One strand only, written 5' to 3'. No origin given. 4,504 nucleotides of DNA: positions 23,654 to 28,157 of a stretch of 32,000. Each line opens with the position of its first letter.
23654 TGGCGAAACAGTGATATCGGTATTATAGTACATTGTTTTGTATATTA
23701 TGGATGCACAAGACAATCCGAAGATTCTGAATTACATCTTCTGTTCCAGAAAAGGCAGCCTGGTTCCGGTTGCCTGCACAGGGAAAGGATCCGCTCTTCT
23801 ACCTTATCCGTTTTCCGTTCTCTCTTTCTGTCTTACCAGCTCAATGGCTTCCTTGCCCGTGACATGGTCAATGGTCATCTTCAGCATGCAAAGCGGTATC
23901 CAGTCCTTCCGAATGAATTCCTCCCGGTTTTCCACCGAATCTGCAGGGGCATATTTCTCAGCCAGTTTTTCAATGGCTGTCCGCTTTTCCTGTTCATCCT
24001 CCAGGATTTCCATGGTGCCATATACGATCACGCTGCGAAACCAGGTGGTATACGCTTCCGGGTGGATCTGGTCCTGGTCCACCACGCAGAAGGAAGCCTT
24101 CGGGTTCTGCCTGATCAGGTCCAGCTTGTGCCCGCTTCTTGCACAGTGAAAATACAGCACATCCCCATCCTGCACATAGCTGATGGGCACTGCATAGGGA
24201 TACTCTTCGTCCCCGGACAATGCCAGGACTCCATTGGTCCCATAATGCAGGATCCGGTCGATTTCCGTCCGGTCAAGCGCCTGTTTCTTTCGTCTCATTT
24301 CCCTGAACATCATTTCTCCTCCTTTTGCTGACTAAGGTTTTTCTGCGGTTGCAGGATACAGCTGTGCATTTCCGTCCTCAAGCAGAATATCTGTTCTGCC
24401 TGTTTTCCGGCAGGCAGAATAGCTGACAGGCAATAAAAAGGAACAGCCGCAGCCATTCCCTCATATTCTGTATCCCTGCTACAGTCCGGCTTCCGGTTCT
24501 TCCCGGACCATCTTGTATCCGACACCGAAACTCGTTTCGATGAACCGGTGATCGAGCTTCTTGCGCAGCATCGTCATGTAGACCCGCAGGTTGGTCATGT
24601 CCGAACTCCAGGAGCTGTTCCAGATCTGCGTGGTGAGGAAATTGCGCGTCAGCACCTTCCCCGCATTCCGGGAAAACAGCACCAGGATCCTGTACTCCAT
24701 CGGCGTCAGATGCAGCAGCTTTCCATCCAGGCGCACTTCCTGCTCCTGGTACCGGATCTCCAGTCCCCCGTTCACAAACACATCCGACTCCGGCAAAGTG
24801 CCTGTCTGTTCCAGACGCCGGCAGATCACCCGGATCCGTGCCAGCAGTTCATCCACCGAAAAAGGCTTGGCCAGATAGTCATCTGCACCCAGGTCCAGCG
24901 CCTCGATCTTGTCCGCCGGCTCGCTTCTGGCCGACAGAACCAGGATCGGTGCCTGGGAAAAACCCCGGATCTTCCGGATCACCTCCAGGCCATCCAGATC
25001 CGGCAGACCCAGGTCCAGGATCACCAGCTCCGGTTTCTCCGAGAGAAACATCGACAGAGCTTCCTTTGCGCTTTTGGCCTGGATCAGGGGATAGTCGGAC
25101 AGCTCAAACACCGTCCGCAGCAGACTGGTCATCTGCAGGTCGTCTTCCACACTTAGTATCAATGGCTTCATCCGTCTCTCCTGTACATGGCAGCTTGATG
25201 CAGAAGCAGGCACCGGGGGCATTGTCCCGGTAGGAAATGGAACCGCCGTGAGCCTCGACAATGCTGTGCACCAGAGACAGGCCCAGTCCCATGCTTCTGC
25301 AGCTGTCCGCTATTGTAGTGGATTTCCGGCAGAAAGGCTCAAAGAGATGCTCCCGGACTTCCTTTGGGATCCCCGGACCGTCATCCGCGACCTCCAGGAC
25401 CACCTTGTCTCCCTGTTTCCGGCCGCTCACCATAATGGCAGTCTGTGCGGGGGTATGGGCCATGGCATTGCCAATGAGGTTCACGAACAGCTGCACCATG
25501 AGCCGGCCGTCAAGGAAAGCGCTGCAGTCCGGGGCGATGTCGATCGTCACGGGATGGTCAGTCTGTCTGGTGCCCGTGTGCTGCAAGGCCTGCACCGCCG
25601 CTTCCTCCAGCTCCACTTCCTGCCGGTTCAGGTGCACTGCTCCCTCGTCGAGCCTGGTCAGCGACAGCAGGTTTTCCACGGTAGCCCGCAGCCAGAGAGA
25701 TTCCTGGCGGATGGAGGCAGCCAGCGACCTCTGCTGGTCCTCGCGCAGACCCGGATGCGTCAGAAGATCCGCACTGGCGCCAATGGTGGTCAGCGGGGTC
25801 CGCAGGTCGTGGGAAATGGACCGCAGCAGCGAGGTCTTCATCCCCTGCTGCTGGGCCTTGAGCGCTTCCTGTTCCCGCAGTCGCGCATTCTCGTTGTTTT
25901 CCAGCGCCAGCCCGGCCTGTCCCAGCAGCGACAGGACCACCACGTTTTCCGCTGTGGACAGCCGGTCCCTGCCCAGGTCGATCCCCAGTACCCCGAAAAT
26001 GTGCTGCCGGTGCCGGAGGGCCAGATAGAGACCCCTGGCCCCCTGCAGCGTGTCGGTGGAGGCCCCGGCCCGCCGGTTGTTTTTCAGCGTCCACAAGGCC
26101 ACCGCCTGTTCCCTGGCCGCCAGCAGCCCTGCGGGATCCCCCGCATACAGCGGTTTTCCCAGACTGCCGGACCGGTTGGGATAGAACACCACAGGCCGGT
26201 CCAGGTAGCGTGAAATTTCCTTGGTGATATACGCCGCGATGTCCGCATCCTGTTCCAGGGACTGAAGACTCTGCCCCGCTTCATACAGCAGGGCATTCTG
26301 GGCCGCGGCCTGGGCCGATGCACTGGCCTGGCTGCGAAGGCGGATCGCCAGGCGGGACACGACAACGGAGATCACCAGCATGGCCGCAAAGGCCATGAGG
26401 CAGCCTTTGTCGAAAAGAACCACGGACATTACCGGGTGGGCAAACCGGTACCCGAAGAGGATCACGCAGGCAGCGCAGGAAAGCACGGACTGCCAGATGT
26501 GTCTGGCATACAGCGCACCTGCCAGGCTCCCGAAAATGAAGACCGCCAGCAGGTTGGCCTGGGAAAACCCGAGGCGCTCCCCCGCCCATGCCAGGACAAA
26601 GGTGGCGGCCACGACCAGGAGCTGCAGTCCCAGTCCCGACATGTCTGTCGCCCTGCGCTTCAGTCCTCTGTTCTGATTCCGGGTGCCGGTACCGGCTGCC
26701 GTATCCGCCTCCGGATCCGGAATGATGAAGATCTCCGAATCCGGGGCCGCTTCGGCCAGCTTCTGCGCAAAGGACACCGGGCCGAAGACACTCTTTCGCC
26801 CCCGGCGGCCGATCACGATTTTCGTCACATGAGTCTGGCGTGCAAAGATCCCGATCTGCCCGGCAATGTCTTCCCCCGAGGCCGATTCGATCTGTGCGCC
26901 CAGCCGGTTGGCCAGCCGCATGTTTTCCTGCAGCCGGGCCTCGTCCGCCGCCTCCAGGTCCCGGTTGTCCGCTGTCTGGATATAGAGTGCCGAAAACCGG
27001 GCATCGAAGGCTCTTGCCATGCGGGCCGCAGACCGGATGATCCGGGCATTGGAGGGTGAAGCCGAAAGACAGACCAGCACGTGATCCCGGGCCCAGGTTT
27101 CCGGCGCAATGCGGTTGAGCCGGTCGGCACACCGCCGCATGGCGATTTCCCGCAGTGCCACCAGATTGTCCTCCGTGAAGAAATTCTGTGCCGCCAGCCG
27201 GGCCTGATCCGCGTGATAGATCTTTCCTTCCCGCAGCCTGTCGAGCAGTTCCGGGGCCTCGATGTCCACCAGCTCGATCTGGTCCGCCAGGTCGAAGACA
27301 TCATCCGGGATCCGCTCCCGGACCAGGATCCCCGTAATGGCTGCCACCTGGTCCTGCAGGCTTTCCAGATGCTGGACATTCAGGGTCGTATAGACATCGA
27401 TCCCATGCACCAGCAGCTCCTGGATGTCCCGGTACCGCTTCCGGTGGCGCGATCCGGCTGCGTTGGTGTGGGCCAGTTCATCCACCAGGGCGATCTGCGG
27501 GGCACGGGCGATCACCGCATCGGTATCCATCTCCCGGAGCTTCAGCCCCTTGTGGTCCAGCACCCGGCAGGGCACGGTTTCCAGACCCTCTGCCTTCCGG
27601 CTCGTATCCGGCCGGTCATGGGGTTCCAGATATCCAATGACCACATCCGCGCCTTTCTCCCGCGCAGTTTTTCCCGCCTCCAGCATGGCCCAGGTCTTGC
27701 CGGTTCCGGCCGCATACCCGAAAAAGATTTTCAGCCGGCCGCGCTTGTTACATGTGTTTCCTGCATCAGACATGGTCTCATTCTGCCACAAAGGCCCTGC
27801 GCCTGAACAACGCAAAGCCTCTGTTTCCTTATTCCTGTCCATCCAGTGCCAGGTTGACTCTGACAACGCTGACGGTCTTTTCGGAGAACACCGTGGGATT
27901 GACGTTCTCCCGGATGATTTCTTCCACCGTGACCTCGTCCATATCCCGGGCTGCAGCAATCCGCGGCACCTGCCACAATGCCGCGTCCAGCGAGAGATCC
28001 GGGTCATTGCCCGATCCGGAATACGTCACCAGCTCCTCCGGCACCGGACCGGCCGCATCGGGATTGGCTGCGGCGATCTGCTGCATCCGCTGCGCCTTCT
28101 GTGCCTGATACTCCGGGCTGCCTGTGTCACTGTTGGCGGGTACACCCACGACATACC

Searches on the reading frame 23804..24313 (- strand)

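Call 20: search_protein_families(library=pfam, proteins=[window:23804-24313:-], max_evalue=0.001)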
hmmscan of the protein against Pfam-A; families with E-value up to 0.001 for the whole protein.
window:23804-24313:- (169 aa): 3 families
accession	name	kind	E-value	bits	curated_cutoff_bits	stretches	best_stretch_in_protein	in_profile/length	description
PF12900.13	Pyridox_ox_2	-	7.9e-25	87.9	27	1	14-154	1-139/140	Pyridoxamine 5'-phosphate oxidase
PF01243.27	PNPOx_N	-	1.4e-13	51.7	28.1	1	17-123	4-95/120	Pyridoxamine 5'-phosphate oxidase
PF04299.18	FMN_bind_2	-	3.8e-07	30.4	22.4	1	13-132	10-150/168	Putative FMN-binding domain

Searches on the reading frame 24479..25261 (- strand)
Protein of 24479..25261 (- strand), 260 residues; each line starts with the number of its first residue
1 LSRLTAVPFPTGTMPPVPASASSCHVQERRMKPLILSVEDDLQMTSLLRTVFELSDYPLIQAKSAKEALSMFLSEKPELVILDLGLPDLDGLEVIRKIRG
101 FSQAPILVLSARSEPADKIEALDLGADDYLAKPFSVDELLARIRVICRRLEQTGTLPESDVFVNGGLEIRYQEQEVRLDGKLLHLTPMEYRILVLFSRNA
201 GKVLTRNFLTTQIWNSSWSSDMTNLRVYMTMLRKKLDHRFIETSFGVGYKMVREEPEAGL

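Call 20: search_protein_families(library=pfam, proteins=[window:24479-25261:-], max_evalue=0.001)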
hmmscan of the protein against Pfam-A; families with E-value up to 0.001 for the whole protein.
window:24479-25261:- (260 aa): 2 families
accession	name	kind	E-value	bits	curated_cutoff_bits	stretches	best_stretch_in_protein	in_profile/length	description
PF00072.30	Response_reg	-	2.2e-26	92.6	30.2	1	35-144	1-111/111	Response regulator receiver domain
PF00486.34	Trans_reg_C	-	3.6e-18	65.8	26.2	1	181-251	2-77/77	Transcriptional regulatory protein, C terminal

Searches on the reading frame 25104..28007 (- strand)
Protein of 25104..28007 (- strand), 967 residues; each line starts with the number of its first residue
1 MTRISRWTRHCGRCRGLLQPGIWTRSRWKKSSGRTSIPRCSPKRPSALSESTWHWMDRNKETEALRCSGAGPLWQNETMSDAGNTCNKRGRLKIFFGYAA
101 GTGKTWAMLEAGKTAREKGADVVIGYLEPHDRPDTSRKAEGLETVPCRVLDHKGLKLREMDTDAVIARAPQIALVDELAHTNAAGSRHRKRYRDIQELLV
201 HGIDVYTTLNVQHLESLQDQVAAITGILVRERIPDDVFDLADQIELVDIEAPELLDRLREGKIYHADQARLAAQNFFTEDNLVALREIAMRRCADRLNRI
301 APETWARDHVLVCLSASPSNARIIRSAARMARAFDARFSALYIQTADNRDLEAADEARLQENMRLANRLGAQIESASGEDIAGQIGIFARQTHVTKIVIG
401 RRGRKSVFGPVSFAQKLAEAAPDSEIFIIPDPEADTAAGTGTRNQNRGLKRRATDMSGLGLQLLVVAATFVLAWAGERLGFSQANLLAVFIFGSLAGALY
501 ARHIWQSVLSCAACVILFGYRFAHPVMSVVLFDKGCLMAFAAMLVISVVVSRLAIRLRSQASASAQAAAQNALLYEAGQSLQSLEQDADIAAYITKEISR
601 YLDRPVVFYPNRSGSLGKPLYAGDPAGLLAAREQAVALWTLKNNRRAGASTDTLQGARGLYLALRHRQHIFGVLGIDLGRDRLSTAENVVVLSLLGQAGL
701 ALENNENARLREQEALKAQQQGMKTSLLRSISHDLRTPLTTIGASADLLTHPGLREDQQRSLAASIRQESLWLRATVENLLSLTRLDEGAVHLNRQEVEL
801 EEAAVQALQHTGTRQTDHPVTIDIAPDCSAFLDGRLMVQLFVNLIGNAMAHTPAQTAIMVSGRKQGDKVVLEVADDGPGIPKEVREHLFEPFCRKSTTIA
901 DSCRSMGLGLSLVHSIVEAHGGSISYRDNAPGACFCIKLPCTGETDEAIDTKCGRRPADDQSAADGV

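Call 20: search_protein_families(library=pfam, proteins=[window:25104-28007:-], max_evalue=0.001)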
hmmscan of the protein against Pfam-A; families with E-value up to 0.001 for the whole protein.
window:25104-28007:- (967 aa): 7 families
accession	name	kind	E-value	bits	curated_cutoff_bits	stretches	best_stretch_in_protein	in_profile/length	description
PF02702.23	KdpD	-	7.3e-90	300.4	26.1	1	88-296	1-209/210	Osmosensitive K+ channel His kinase sensor domain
PF02518.31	HATPase_c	-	7.8e-23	81.5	26.4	1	834-941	3-109/111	Histidine kinase-, DNA gyrase B-, and HSP90-like ATPase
PF13493.11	DUF4118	-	4.3e-14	52.6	28.4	1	462-566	4-106/107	Domain of unknown function (DUF4118)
PF00512.31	HisKA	-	3.7e-12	46.5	26.9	1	724-789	2-66/66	His Kinase A (phospho-acceptor) domain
PF13581.12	HATPase_c_2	-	1e-06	29.2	27.4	1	774-934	12-122/127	Histidine kinase-like ATPase domain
PF00582.32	Usp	-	7.3e-05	23.8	24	0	308-407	3-117/141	Universal stress protein family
PF13492.12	GAF_3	-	0.00034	21.5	27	0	632-704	53-129/129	GAF domain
